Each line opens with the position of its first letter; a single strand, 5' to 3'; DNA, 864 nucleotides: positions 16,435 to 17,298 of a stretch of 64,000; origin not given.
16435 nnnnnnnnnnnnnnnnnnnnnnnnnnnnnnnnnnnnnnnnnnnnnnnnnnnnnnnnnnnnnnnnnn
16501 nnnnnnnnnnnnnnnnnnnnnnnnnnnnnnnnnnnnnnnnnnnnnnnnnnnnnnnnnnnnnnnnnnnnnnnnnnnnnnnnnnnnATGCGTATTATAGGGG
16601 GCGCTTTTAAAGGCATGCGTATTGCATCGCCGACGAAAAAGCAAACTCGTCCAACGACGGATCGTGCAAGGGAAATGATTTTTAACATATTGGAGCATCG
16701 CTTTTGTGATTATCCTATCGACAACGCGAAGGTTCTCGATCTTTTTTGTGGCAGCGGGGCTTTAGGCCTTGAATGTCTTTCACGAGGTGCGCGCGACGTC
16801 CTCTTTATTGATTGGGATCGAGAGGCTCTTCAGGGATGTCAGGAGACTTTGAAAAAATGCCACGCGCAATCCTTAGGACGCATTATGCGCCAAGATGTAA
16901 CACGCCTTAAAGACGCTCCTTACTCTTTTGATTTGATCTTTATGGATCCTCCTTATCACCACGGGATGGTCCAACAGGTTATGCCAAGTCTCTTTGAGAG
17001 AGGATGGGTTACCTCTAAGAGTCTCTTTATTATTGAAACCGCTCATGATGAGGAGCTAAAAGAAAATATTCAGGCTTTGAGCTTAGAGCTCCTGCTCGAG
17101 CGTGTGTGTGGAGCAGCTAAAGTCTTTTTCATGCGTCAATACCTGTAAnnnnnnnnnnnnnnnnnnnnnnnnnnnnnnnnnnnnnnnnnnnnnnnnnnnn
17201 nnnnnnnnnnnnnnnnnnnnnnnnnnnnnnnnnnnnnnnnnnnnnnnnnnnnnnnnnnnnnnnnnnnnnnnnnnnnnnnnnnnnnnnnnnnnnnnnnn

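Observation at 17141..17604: trxB reduced to a ~60-codon N-terminal stub that ends where the repeat element begins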

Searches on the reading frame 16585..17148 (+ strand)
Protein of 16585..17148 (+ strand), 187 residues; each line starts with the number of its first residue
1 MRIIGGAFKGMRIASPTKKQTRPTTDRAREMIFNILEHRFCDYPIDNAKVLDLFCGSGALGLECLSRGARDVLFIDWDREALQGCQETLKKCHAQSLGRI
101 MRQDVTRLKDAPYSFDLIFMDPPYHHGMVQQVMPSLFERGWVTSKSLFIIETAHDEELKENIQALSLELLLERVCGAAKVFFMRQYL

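Call 4: search_protein_families(library=pfam, proteins=[window:16585-17148:+], max_evalue=1)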
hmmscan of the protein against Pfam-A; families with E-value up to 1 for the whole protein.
window:16585-17148:+ (187 aa): 13 families
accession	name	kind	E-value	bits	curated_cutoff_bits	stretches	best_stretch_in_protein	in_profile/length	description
PF03602.21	Cons_hypoth95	-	8.7e-46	156.3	24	1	1-182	1-180/182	Conserved hypothetical protein 95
PF05175.20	MTS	-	4.2e-13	49.7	23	1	26-133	17-119/170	Methyltransferase small domain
PF13649.12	Methyltransf_25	-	1.3e-08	35.8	27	1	50-132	1-81/97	Methyltransferase domain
PF13847.12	Methyltransf_31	-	3.8e-07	30.3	27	1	46-166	3-126/145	Methyltransferase domain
PF01170.24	UPF0020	-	2.8e-06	27.6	22.3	1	52-128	34-135/197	RMKL-like, methyltransferase domain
PF02086.21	MethyltransfD12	-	0.00033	20.9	22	1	39-77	19-50/253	D12 class N6 adenine-specific DNA methyltransferase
PF06325.19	PrmA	-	0.00054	20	22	1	46-96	161-211/296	Ribosomal protein L11 methyltransferase (PrmA)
PF01555.25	N6_N4_Mtase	-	0.00093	19.6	26.7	1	46-81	181-215/221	DNA methylase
PF08242.18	Methyltransf_12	-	0.0062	17.7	30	1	51-121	1-72/98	Methyltransferase domain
PF08241.18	Methyltransf_11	-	0.0077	17.3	21.2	1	51-122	1-68/95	Methyltransferase domain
PF02475.24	TRM5-TYW2_MTfase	-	0.026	14.9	28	1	46-142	36-133/164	TRM5/TYW2 methyltransferase domain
PF00145.23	DNA_methylase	-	0.088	12.7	22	1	49-120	2-67/324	C-5 cytosine-specific DNA methylase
PF25182.1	NonGDSL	-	0.16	11.7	80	1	84-132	103-149/220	Non-GDSL lipase-like family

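Call 8: find_encoding_contigs(protein=window:16585-17148:+, flank=10000, max_places=10)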
Protein window:16585-17148:+ (187 aa): no gene with exactly this product is on record in the collection.

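Call 23: find_homologous_proteins(query=window:16585-17148:+, max_evalue=1e-10)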
Query window:16585-17148:+ (187 aa): 5542 proteins with E <= 1e-10 among 5782 candidates; the best 120 are listed.
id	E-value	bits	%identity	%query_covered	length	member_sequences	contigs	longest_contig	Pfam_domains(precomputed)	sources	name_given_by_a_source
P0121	6.0e-123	425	100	100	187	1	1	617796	PF13847.13,PF05175.21,PF03602.22,PF13649.13,PF01170.25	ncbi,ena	-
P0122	3.0e-41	159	45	98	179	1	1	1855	PF13847.13,PF05175.21,PF03602.22,PF13649.13,PF02086.22,PF01170.25,PF08241.19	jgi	jgi:16S rRNA (guanine966-N2)-methyltransferase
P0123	3.9e-40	155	46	98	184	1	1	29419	PF05175.21,PF03602.22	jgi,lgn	jgi:16S rRNA (guanine966-N2)-methyltransferase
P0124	9.7e-39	151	43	100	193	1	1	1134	PF05175.21,PF03602.22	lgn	-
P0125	1.0e-38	151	43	98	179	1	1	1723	PF13847.13,PF05175.21,PF03602.22,PF13649.13,PF02086.22,PF01170.25,PF08241.19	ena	-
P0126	2.0e-38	150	44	98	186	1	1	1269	PF03602.22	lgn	-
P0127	2.5e-38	150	44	99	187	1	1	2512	PF05175.21,PF03602.22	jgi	jgi:16S rRNA (guanine966-N2)-methyltransferase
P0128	2.5e-38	150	44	98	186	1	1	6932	PF05175.21,PF03602.22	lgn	-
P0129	2.9e-38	149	45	98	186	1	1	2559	PF05175.21,PF03602.22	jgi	jgi:16S rRNA (guanine966-N2)-methyltransferase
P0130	3.2e-38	149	46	97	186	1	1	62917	PF05175.21,PF03602.22,PF13649.13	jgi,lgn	-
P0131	3.5e-38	149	46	97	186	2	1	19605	PF05175.21,PF03602.22,PF13649.13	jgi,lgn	jgi:16S rRNA (guanine966-N2)-methyltransferase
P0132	3.9e-38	149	45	99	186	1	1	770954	PF03602.22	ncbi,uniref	ncbi:16S rRNA (guanine(966)-N(2))-methyltransferase RsmD [Terricaulis sp.]|uniref:16S rRNA (guanine(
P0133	4.3e-38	149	44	98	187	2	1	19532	PF05175.21,PF03602.22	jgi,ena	-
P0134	4.8e-38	149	44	98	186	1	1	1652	PF05175.21,PF03602.22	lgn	-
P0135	4.8e-38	149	46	98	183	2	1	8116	PF05175.21,PF03602.22,PF13649.13,PF02086.22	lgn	-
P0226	7.7e-36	142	43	98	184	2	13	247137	PF13847.13,PF06325.20,PF05175.21,PF03602.22,PF13649.13,PF01170.25,PF02475.24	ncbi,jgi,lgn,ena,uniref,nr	ncbi:MAG: 16S rRNA (guanine(966)-N(2))-methyltransferase RsmD [Candidatus Paracaedimonas acanthamoeb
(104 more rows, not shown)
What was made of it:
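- Tried and rejected: The best non-self RsmD is 46% identical (call 23).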

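Call 25: find_encoding_contigs(protein=P0121, flank=10000, max_places=10)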
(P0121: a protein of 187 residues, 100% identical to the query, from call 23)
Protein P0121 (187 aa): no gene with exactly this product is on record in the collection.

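Call 26: find_encoding_contigs(protein=P0123, flank=6000, max_places=2)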
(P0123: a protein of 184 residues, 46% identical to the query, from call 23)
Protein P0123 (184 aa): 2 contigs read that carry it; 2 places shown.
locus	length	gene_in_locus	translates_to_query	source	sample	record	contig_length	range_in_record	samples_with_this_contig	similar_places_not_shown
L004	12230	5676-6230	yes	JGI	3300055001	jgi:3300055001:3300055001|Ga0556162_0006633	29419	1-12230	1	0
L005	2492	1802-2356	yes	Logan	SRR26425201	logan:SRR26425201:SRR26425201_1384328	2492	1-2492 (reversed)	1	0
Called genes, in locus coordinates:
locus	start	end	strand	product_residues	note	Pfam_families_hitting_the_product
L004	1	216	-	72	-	?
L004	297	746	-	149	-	PF01245:Ribosomal_L19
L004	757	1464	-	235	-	PF01746:tRNA_m1G_MT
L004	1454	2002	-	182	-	PF01782:RimM, PF05239:PRC (weak), PF24986:PRC_RimM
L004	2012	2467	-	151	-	PF00886:Ribosomal_S16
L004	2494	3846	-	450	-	PF02881:SRP54_N, PF06414:Zeta_toxin (weak), PF00448:SRP54, PF02978:SRP_SPB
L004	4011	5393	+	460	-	PF01757:Acyl_transf_3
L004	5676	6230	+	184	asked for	PF03602:Cons_hypoth95, PF05175:MTS (weak)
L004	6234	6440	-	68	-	-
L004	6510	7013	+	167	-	PF03652:RuvX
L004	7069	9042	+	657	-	PF13727:CoA_binding_3 (weak), PF04321:RmlD_sub_bind, PF01073:3Beta_HSD, PF01370:Epimerase, PF02719:Polysacc_synt_2, PF16363:GDP_Man_Dehyd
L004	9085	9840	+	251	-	PF11967:RecO_N, PF02565:RecO_C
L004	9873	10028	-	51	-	-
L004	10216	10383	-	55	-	-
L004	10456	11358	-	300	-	PF08238:Sel1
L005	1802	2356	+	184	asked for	PF03602:Cons_hypoth95, PF05175:MTS (weak)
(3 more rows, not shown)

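Call 27: find_encoding_contigs(protein=P0226, flank=6000, max_places=2)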
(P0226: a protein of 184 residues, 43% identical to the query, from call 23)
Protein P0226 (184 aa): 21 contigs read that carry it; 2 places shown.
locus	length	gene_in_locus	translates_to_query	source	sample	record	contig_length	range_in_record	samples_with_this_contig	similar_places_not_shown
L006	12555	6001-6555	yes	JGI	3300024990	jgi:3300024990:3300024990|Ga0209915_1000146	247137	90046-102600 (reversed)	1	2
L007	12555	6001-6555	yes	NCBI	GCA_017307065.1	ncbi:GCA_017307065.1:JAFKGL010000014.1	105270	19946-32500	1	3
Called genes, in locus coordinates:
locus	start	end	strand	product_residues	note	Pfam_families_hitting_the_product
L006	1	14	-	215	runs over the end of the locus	PF00814:TsaD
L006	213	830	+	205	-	PF02798:GST_N (weak), PF13409:GST_N_2, PF13417:GST_N_3, PF00043:GST_C (weak), PF13410:GST_C_2 (weak), PF14497:GST_C_3 (weak)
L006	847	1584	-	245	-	PF04402:SIMPL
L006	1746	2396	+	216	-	PF09976:TPR_21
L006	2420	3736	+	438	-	PF01011:PQQ (weak), PF25293:Beta-prop_EMC1_N (faint), PF13570:Beta-prop_ACSF4, PF13360:PQQ_2, PF07774:EMC1_C (faint), PF13570:Beta-prop_ACSF4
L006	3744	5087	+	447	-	PF00071:Ras (weak), PF01926:MMR_HSR1, PF02421:FeoB_N, PF00009:GTP_EFTU, PF01926:MMR_HSR1, PF02421:FeoB_N, PF04548:AIG1, PF14714:KH_dom-like, +6 more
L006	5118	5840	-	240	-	PF00106:adh_short, PF08659:KR, PF13561:adh_short_C2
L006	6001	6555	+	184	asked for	PF03602:Cons_hypoth95, PF01170:UPF0020 (faint), PF02475:TRM5-TYW2_MTfase (weak), PF05175:MTS (weak), PF06325:PrmA (weak), PF13847:Methyltransf_31 (weak), PF13649:Methyltransf_25 (weak)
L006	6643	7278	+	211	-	-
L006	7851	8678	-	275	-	-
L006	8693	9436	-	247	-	-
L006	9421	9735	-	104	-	-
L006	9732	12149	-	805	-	-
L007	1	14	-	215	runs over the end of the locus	PF00814:TsaD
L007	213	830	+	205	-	PF02798:GST_N (weak), PF13409:GST_N_2, PF13417:GST_N_3, PF00043:GST_C (weak), PF13410:GST_C_2 (weak), PF14497:GST_C_3 (weak)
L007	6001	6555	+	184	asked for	PF03602:Cons_hypoth95, PF01170:UPF0020 (faint), PF02475:TRM5-TYW2_MTfase (weak), PF05175:MTS (weak), PF06325:PrmA (weak), PF13847:Methyltransf_31 (weak), PF13649:Methyltransf_25 (weak)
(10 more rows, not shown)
